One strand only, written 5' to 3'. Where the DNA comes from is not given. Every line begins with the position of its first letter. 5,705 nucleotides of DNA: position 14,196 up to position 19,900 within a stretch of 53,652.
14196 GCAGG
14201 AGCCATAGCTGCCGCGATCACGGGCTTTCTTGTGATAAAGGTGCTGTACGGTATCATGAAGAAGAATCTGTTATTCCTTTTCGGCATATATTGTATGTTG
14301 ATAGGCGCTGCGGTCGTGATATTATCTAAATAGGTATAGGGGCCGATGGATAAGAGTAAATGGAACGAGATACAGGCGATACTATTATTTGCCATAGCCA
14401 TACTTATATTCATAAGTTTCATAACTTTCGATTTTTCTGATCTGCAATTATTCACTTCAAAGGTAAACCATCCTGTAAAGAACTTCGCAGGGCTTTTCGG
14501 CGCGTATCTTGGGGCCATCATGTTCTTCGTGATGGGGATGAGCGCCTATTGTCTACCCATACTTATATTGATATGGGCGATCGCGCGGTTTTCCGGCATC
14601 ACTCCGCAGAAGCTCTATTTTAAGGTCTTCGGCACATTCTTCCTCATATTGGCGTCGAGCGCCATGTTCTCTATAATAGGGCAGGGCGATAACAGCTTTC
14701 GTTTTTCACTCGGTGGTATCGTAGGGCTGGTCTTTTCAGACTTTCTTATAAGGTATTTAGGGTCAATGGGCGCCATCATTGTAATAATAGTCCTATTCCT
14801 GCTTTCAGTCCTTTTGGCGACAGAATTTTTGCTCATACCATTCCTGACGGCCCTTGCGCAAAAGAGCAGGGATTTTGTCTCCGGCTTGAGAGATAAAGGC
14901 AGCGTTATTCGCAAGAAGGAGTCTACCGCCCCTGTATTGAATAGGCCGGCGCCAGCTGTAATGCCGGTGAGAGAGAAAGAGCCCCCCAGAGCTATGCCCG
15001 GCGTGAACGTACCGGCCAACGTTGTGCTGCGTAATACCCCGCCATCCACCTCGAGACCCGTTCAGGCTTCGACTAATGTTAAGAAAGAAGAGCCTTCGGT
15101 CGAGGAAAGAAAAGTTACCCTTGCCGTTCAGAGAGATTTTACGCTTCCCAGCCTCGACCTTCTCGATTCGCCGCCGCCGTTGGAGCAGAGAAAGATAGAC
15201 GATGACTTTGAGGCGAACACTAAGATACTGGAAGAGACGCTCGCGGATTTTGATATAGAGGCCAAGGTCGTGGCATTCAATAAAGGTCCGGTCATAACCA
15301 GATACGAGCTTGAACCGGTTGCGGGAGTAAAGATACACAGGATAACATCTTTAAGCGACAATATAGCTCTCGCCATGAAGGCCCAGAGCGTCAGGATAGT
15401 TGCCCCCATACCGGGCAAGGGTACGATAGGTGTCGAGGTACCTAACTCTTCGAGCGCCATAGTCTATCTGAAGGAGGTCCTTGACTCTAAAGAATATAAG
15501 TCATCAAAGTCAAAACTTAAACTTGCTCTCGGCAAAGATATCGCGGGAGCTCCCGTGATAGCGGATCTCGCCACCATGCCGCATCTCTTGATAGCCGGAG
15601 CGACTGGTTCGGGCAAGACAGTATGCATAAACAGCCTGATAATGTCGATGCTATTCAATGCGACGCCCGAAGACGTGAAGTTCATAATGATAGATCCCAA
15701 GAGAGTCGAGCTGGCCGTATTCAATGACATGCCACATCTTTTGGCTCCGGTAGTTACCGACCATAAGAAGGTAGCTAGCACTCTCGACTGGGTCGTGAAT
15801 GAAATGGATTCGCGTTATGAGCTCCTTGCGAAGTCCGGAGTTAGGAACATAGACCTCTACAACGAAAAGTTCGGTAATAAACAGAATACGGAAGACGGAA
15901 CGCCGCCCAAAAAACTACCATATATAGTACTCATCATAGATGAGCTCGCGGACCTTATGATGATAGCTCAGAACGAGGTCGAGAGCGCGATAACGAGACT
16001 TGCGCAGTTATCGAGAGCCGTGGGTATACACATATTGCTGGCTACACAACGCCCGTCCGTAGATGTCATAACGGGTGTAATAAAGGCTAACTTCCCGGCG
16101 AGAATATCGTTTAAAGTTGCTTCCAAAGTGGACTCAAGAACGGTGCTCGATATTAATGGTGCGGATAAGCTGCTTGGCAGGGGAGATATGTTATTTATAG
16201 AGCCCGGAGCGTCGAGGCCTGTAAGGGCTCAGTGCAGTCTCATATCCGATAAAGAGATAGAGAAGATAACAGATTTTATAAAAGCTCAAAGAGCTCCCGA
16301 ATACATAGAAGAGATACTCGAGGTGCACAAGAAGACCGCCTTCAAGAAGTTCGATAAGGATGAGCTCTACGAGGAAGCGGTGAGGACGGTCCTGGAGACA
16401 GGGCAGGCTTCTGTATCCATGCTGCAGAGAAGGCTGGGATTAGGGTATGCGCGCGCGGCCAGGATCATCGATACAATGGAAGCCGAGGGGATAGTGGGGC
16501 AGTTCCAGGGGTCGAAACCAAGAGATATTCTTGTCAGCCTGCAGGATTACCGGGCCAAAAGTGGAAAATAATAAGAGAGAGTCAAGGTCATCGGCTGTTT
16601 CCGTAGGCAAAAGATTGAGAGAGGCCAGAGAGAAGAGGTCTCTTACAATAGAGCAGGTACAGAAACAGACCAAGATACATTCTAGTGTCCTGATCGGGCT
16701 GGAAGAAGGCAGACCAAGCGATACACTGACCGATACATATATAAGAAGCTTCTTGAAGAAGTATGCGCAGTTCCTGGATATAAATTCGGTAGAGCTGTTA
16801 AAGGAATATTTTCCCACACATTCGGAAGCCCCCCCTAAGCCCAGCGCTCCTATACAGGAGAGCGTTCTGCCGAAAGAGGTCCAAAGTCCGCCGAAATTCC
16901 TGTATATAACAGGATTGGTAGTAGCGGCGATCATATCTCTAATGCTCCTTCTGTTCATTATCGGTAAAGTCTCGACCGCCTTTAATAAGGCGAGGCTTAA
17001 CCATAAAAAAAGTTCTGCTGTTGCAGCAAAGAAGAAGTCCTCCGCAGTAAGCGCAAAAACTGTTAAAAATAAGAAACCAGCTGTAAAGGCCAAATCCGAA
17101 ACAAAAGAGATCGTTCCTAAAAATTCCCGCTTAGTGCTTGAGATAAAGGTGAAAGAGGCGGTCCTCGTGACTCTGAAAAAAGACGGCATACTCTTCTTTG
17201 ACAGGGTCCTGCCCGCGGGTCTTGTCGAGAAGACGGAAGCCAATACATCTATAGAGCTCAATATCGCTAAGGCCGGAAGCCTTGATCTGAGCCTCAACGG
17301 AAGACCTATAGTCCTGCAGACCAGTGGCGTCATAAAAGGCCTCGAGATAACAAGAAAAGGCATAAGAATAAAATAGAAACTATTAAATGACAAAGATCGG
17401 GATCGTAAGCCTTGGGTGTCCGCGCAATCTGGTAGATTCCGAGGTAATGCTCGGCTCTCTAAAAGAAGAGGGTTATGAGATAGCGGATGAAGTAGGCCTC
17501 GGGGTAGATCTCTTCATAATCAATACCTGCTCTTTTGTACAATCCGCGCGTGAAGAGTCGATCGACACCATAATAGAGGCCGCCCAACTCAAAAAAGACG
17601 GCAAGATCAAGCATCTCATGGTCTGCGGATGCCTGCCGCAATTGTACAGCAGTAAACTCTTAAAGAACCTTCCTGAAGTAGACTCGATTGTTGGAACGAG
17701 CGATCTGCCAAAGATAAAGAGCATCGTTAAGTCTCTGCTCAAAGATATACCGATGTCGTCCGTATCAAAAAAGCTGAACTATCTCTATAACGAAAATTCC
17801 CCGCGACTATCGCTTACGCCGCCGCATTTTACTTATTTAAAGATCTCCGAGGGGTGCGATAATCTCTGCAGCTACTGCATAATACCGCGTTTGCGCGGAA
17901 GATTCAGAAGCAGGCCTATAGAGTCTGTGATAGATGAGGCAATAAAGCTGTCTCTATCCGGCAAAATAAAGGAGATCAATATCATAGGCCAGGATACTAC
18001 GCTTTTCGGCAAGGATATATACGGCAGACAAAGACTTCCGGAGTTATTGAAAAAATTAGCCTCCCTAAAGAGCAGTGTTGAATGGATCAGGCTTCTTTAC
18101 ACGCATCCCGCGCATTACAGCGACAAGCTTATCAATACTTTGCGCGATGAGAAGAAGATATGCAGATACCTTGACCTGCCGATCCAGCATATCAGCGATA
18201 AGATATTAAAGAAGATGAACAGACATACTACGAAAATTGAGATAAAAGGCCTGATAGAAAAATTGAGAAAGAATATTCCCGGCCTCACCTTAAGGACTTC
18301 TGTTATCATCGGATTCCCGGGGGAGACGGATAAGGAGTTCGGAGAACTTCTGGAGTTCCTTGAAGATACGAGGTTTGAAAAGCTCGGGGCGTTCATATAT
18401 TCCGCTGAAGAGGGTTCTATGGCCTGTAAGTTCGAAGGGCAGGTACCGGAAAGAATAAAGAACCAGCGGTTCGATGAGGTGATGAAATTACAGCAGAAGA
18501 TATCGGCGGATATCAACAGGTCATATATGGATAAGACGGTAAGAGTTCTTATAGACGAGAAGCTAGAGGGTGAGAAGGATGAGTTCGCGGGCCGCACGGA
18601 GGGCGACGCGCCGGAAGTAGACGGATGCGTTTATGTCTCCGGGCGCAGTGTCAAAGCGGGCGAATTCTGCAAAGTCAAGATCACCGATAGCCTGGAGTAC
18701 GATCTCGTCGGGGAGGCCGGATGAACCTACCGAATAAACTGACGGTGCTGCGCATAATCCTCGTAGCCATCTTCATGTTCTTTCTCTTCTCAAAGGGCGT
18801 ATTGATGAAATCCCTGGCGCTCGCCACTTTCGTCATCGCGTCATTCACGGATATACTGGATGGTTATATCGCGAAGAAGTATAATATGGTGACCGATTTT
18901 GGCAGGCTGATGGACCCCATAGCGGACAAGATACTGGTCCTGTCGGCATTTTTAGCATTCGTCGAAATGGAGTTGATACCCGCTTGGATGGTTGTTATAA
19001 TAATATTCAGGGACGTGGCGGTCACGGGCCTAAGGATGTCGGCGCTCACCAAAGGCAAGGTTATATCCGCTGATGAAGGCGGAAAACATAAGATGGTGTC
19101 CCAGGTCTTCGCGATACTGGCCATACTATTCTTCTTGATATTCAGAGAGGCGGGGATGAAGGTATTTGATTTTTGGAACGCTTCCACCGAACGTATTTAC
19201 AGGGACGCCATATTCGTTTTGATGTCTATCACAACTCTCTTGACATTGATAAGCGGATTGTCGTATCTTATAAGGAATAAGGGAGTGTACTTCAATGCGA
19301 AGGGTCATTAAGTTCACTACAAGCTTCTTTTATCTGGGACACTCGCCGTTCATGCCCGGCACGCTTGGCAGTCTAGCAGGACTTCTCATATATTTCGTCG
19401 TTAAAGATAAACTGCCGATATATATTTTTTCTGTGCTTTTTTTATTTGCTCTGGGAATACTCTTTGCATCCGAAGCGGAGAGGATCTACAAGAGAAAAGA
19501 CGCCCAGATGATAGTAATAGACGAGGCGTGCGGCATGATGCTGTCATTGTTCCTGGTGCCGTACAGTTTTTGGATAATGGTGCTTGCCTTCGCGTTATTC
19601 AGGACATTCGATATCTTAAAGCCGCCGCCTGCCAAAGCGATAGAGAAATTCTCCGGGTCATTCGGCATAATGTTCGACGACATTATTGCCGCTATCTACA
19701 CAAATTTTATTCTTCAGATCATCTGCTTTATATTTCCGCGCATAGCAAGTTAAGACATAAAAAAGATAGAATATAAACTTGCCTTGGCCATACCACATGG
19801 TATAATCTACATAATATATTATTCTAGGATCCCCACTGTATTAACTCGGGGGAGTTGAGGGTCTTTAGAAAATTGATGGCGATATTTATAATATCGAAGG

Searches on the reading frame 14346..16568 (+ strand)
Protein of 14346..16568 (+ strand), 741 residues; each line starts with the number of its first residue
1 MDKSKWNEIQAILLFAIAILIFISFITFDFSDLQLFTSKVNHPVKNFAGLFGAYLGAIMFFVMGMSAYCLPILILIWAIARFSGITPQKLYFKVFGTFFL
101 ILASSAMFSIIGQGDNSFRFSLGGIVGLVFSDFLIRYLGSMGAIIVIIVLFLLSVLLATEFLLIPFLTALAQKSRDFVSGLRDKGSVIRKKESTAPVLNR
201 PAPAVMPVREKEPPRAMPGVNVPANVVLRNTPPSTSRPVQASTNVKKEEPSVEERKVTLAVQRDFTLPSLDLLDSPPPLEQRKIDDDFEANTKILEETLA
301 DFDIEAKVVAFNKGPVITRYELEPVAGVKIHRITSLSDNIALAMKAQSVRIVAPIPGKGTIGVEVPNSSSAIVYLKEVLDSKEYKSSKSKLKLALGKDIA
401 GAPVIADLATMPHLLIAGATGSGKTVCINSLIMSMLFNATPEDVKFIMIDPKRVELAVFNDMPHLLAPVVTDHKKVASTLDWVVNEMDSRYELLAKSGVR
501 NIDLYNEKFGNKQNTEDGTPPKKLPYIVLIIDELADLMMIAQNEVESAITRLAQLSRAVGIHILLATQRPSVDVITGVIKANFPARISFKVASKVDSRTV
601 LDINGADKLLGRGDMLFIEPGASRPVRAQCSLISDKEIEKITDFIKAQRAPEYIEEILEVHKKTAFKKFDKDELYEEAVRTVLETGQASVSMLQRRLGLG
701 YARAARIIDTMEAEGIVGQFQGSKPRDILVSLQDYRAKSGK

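Call 7: search_protein_families(library=pfam, proteins=[window:14346-16568:+], max_evalue=0.01)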
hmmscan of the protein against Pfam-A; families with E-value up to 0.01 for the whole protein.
window:14346-16568:+ (741 aa): 10 families
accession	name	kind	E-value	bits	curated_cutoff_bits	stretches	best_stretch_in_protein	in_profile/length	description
PF01580.24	FtsK_SpoIIIE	-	1.1e-70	237.9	24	1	375-572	2-221/221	FtsK/SpoIIIE family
PF17854.6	FtsK_alpha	-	1.7e-34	118.4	22.9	1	267-367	1-101/101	FtsK alpha domain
PF09397.16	FtsK_gamma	-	7.2e-29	99.7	30.6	1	670-730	2-62/63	Ftsk gamma domain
PF13491.11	FtsK_4TM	-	3.1e-28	99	23.1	1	6-166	4-166/171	4TM region of DNA translocase FtsK/SpoIIIE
PF01935.23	DUF87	-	1.8e-06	28.6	23.2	1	403-549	13-115/220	Helicase HerA, central domain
PF12846.13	AAA_10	-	0.00031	20.3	27.5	0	410-453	20-59/362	AAA-like domain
PF10412.15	TrwB_AAD_bind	-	0.0007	19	20.5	0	399-435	4-39/387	Type IV secretion-system coupling protein DNA-binding domain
PF13245.12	AAA_19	-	0.0032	18.1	25.1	1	410-554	10-119/134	AAA domain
PF00270.35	DEAD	-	0.0052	17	26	0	409-454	12-56/167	DEAD/DEAH box helicase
PF05872.18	HerA_C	-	0.0095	15.1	22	0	412-434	22-44/502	Helicase HerA-like C-terminal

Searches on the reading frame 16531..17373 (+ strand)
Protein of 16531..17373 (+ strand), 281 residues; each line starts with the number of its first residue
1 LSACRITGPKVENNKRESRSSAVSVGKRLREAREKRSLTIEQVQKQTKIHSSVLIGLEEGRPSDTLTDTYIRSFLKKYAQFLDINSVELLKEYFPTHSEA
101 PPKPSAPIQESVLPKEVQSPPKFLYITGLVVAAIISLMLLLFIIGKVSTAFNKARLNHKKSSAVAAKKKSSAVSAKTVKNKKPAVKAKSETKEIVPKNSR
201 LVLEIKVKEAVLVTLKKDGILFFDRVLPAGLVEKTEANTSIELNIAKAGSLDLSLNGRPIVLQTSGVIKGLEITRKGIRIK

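Call 7: search_protein_families(library=pfam, proteins=[window:16531-17373:+], max_evalue=0.01)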
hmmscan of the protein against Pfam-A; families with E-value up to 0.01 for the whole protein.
window:16531-17373:+ (281 aa): 5 families
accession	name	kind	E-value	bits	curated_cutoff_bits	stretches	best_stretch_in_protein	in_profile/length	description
PF13413.12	HTH_25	-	1e-17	64.1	24.6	1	28-88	1-61/62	Helix-turn-helix domain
PF12844.13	HTH_19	-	4.7e-11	42.9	30.2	1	26-92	1-61/64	Helix-turn-helix domain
PF13464.11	RodZ_C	-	7.7e-05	23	23.9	1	205-264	2-62/72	RodZ C-terminal domain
PF13560.12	HTH_31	-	0.00057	20.6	27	1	26-67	3-45/64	Helix-turn-helix domain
PF01381.28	HTH_3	-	0.0013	19.1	23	1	29-62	1-36/55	Helix-turn-helix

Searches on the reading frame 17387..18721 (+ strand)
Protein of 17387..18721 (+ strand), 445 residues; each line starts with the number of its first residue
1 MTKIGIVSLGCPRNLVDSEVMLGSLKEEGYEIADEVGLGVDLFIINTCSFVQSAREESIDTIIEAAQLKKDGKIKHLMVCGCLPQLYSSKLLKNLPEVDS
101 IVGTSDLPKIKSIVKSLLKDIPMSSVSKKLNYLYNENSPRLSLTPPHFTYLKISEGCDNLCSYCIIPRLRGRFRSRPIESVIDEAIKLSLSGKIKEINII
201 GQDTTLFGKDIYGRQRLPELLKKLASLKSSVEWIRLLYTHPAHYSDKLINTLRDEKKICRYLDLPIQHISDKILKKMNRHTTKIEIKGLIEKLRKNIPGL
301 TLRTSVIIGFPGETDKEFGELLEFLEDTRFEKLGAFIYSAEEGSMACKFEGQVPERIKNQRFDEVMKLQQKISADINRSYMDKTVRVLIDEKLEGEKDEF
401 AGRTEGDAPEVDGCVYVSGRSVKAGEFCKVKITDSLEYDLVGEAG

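Call 7: search_protein_families(library=pfam, proteins=[window:17387-18721:+], max_evalue=0.01)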
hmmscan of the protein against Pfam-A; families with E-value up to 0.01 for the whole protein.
window:17387-18721:+ (445 aa): 4 families
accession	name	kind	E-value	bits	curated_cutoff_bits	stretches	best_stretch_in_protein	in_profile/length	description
PF04055.27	Radical_SAM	-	1.3e-24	87.7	29.5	1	152-325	2-166/166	Radical SAM superfamily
PF00919.26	UPF0004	-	7.4e-24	84.1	27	1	3-103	1-98/98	Uncharacterized protein family UPF0004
PF18693.7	TRAM_2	-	4.8e-19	68.7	27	1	383-444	3-62/63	TRAM domain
PF01938.26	TRAM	-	0.00018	21.8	21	1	380-443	3-59/61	TRAM domain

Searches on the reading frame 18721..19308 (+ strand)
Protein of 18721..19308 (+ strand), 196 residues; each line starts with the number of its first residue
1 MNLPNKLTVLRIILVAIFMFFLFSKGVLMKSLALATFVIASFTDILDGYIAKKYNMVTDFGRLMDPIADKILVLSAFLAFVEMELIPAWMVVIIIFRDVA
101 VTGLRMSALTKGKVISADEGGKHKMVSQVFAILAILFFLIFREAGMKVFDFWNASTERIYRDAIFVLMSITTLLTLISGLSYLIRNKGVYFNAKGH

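Call 7: search_protein_families(library=pfam, proteins=[window:18721-19308:+], max_evalue=0.01)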
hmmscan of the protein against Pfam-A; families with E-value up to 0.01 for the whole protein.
window:18721-19308:+ (196 aa): 1 family
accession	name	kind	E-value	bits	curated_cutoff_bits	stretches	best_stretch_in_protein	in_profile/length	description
PF01066.26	CDP-OH_P_transf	-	8.4e-42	143.6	22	1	1-146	1-138/152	CDP-alcohol phosphatidyltransferase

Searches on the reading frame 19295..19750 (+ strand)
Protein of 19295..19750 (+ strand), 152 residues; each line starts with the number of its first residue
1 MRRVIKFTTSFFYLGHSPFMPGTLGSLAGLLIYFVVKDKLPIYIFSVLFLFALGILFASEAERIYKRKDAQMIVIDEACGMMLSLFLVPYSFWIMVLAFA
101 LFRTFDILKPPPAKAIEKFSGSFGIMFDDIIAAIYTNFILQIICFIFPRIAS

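Call 7: search_protein_families(library=pfam, proteins=[window:19295-19750:+], max_evalue=0.01)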
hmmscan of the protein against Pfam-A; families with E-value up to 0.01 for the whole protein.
window:19295-19750:+ (152 aa): 1 family
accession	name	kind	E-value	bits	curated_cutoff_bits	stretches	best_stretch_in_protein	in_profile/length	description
PF04608.18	PgpA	-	5.1e-40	137.1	28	1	9-143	3-140/141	Phosphatidylglycerophosphatase A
